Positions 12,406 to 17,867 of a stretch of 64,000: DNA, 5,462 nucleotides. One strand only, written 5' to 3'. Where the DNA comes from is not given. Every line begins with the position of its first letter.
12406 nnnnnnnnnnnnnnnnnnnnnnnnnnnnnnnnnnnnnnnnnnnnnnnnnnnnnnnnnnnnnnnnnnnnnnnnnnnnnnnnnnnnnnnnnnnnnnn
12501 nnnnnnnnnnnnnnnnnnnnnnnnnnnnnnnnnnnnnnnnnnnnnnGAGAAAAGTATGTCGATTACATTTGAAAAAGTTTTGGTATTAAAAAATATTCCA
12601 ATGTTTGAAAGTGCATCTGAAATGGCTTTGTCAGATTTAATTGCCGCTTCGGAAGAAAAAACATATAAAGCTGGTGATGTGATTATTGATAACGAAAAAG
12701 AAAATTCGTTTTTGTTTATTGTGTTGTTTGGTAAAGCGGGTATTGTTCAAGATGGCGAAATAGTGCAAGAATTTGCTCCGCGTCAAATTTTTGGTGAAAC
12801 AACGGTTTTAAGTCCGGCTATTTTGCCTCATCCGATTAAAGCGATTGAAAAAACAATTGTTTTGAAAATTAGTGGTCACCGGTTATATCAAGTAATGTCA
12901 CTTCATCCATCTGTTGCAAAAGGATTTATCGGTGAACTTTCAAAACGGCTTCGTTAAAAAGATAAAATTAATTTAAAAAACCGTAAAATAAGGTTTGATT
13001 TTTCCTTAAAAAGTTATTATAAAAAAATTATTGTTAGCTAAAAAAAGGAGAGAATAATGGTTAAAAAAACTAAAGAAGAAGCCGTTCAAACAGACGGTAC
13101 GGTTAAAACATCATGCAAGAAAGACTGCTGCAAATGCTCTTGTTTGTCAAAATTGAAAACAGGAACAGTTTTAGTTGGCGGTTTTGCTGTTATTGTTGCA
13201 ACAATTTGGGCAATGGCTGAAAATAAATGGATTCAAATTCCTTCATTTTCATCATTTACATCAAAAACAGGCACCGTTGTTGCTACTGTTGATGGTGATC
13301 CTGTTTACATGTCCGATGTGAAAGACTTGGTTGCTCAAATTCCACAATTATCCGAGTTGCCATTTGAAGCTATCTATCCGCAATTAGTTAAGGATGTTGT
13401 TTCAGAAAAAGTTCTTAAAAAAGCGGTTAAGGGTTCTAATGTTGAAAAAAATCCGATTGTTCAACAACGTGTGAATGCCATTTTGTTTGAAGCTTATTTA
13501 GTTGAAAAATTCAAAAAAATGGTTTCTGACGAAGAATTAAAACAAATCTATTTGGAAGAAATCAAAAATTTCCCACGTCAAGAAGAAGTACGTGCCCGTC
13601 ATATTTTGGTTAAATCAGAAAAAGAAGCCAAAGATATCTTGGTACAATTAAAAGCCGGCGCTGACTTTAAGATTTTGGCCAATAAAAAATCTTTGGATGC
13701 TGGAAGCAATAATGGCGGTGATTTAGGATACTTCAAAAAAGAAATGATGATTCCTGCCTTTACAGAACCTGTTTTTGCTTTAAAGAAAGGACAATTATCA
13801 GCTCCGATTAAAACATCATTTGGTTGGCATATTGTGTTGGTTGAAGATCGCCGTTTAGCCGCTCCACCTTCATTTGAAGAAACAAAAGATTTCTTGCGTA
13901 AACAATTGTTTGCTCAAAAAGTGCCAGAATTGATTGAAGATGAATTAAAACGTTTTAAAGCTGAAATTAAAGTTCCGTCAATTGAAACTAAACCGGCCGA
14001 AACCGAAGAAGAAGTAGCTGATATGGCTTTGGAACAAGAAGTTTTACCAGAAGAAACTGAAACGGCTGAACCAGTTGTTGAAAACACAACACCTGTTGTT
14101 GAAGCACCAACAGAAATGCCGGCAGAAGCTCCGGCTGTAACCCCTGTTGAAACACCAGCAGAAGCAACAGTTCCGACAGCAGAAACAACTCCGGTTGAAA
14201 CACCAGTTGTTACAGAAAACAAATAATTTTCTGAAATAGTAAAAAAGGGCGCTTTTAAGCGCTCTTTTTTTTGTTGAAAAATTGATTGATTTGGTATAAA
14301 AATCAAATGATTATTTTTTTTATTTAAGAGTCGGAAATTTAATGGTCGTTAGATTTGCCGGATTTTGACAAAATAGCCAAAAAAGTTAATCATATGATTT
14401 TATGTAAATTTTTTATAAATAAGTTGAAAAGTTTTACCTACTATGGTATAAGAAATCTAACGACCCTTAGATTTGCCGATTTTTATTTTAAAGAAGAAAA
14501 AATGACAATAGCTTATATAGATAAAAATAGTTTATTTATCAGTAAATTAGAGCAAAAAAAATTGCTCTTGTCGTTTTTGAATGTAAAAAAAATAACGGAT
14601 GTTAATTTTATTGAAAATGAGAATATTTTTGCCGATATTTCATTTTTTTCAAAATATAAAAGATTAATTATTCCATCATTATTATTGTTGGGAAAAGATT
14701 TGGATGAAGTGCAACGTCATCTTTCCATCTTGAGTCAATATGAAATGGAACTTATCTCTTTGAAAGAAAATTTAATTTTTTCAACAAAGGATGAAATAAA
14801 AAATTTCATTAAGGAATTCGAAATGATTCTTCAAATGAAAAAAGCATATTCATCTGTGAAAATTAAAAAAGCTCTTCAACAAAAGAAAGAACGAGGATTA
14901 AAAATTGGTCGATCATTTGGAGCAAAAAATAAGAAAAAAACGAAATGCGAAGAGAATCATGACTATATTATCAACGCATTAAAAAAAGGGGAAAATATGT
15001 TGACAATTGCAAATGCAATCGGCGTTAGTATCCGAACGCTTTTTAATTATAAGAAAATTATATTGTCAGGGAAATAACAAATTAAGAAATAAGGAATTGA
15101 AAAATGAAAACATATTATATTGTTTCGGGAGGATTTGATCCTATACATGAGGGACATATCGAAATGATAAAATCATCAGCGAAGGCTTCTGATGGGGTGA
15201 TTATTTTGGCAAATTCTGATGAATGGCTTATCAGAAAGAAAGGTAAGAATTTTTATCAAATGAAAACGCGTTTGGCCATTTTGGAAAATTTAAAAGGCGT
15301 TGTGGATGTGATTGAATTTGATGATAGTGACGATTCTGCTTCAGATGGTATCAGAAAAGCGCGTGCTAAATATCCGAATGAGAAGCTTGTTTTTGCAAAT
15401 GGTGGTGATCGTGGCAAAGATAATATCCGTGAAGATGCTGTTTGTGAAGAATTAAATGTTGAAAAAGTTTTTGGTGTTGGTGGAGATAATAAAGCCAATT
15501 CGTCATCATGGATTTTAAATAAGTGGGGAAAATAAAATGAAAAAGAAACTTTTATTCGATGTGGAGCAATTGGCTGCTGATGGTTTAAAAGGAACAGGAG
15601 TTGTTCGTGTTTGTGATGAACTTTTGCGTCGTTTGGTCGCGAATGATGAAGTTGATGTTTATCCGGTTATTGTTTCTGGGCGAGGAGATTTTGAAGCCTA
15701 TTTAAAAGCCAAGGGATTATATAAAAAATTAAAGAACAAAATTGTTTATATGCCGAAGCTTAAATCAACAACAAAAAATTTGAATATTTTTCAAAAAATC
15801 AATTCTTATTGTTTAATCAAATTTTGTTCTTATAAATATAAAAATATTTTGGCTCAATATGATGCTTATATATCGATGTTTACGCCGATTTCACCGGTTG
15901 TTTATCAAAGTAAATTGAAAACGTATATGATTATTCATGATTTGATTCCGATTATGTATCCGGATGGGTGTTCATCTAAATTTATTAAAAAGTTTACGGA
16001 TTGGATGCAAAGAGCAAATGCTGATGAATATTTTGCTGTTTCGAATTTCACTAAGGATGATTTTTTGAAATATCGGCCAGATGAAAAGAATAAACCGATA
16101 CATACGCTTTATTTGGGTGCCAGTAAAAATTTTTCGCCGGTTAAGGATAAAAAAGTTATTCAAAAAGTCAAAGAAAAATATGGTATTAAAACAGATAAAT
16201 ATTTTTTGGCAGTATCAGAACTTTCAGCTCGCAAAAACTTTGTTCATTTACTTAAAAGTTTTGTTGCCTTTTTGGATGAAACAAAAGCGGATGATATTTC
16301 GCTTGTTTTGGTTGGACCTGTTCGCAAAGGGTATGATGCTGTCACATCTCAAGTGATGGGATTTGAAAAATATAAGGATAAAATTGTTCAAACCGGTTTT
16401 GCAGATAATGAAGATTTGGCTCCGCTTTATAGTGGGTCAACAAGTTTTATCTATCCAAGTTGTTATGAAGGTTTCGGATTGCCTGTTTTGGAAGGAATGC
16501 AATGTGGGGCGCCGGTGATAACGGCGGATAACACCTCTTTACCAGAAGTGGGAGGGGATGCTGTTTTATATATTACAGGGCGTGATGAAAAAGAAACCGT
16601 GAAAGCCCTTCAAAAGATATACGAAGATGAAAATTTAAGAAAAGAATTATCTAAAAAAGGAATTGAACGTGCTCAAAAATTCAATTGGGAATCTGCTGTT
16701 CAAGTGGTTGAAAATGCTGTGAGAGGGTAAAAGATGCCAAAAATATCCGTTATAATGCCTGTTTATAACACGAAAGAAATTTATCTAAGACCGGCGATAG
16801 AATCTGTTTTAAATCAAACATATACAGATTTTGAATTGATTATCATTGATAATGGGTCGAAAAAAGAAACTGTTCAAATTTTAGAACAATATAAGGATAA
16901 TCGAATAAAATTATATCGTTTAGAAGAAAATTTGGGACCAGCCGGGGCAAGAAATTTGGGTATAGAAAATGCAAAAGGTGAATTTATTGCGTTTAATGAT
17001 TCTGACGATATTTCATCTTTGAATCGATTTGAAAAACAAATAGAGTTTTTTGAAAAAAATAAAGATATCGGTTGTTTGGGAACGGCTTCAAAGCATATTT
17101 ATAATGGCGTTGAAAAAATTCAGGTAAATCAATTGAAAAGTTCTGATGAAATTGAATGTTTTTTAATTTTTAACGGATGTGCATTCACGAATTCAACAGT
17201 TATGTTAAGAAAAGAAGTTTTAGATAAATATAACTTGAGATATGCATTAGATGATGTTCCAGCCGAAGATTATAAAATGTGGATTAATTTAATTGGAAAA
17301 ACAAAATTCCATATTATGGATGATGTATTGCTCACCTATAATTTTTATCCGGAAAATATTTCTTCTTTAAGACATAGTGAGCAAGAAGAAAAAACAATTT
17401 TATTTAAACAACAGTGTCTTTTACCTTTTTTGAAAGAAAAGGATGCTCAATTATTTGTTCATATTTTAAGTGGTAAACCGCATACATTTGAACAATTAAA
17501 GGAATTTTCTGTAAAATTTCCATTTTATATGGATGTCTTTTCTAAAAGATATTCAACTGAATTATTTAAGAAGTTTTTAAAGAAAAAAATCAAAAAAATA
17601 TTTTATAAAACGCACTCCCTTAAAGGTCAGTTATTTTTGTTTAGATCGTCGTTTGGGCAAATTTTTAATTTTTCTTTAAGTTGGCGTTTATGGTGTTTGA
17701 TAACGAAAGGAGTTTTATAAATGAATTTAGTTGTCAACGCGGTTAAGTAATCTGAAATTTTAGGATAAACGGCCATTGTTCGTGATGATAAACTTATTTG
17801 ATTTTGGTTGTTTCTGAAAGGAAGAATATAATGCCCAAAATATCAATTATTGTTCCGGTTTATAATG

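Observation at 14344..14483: Promoter bracketed by a 13-bp inverted repeat and a 17/18-bp direct repeat sharing a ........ core (operator set or relic/active inversion site)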

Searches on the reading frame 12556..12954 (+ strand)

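Call 8: search_protein_families(library=pfam, proteins=[window:12556-12954:+], max_evalue=0.01)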
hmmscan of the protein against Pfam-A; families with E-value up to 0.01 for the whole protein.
window:12556-12954:+ (133 aa): 1 family
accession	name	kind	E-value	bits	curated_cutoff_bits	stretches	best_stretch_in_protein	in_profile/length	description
PF00027.35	cNMP_binding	-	1.4e-10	41.5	27.5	1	35-115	2-87/89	Cyclic nucleotide-binding domain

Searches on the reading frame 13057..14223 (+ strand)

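Call 8: search_protein_families(library=pfam, proteins=[window:13057-14223:+], max_evalue=0.01)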
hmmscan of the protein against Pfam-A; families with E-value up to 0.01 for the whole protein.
window:13057-14223:+ (389 aa): 3 families
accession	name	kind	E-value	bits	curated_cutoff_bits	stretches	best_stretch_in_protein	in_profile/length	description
PF13616.12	Rotamase_3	-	4.8e-23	82.4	22.5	1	175-265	13-115/116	PPIC-type PPIASE domain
PF13145.12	Rotamase_2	-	2.4e-20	74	27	1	156-278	1-121/121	PPIC-type PPIASE domain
PF00639.27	Rotamase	-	3.4e-19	70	21.7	1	186-264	17-97/97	PPIC-type PPIASE domain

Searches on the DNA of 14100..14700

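Call 83: search_rna_families(source=window, start=14100, end=14700, threshold=evalue, max_evalue=1)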
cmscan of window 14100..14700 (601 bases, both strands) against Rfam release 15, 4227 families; matches with E-value up to 1: 13.
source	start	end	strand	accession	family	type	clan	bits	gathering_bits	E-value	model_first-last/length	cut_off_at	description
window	14226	14318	+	RF02434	SpF39_sRNA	Gene; sRNA;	-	27.9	60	0.21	1-109/109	no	Streptococcus sRNA SpF39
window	14234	14312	-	RF02029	sraA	Gene; sRNA;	-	24.7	56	0.17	1-95/95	no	sraA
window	14210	14272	+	RF01403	STnc290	Gene; sRNA;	-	22.5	60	0.16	1-65/65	no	STnc290 Hfq binding RNA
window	14439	14524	-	RF00121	MicC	Gene; sRNA;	-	22.1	90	0.79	1-123/123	no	MicC RNA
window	14244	14317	-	RF04184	BTnc060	Gene; sRNA;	-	22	228.9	0.4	133-208/213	no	Bacteroides sRNA BTnc060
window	14239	14310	+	RF02900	AaHKsRNA82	Gene; sRNA;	-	21.7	51.4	0.91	1-81/81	no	Aggregatibacter sRNA 82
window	14216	14267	+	RF04184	BTnc060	Gene; sRNA;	-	21.4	228.9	0.53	157-208/213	no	Bacteroides sRNA BTnc060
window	14237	14307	-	RF02059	STnc50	Gene; sRNA;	-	20.8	55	0.63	1-84/84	no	Salmonella enterica sRNA STnc40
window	14146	14271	+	RF01408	sraL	Gene; sRNA;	-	18.8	39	0.067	1-142/142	no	sraL Hfq binding RNA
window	14156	14278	+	RF00558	L20_leader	Cis-reg; leader;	-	18.4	58.7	0.55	1-127/127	no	Ribosomal protein L20 leader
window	14110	14277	-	RF01808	MicX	Gene; sRNA;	-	17.8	75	0.17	1-194/194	no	MicX Vibrio cholerae sRNA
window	14232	14343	+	RF01808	MicX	Gene; sRNA;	-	15.9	75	0.52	1-194/194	no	MicX Vibrio cholerae sRNA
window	14243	14288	+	RF00032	Histone3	Cis-reg;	-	15.7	34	0.3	1-46/46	no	Histone 3' UTR stem-loop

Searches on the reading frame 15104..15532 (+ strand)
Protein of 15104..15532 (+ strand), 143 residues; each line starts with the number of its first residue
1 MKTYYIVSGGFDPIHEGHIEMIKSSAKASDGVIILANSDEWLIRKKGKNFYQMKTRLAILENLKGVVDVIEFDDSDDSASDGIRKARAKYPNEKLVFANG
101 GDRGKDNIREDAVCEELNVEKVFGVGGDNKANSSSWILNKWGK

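Call 8: search_protein_families(library=pfam, proteins=[window:15104-15532:+], max_evalue=0.01)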
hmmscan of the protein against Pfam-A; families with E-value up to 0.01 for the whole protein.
window:15104-15532:+ (143 aa): 1 family
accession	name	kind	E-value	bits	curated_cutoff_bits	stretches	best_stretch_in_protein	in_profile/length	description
PF01467.32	CTP_transf_like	-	2.7e-10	41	21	1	7-85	2-74/133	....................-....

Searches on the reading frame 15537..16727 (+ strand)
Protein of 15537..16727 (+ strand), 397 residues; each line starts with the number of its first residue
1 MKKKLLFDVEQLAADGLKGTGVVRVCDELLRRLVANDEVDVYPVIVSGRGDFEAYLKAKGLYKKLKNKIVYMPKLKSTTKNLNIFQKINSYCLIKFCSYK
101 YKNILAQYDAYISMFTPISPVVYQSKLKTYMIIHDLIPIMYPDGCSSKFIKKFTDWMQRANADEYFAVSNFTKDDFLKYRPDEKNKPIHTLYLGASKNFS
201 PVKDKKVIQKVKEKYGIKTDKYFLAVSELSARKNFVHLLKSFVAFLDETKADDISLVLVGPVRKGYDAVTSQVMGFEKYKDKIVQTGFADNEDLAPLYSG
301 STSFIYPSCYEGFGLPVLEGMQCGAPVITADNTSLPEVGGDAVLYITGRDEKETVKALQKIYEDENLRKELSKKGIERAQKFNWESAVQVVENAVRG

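Call 8: search_protein_families(library=pfam, proteins=[window:15537-16727:+], max_evalue=0.01)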
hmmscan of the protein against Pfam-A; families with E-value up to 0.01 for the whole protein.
window:15537-16727:+ (397 aa): 5 families
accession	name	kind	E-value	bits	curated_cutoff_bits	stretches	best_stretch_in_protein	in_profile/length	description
PF00534.26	Glycos_transf_1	-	7.3e-28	97.7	26.4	1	209-377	3-171/172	Glycosyl transferases group 1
PF13692.12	Glyco_trans_1_4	-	8.1e-21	75.2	27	1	221-364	2-142/142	Glycosyl transferases group 1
PF13524.12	Glyco_trans_1_2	-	7.3e-08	32.9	25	1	245-381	8-131/144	Glycosyl transferase-like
PF20706.3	GT4-conflict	-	4.6e-07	29.6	26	1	233-333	212-314/385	Family 4 Glycosyltransferase in conflict systems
PF13439.12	Glyco_transf_4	-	8.8e-05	23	28.5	1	21-192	3-163/170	Glycosyltransferase Family 4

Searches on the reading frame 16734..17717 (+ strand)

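Call 8: search_protein_families(library=pfam, proteins=[window:16734-17717:+], max_evalue=0.01)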
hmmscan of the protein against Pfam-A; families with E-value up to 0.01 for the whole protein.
window:16734-17717:+ (328 aa): 3 families
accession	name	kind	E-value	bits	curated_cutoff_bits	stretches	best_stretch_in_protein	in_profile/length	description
PF00535.33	Glycos_transf_2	-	2.5e-38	132.1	23.3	1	5-165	1-166/168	Glycosyl transferase family 2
PF13641.12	Glyco_tranf_2_3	-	3.6e-18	66.8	27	1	2-187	1-195/230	Glycosyltransferase like family 2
PF10111.15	Glyco_tranf_2_2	-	1.9e-16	60.8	27.3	1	5-105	1-105/276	Glycosyltransferase like family 2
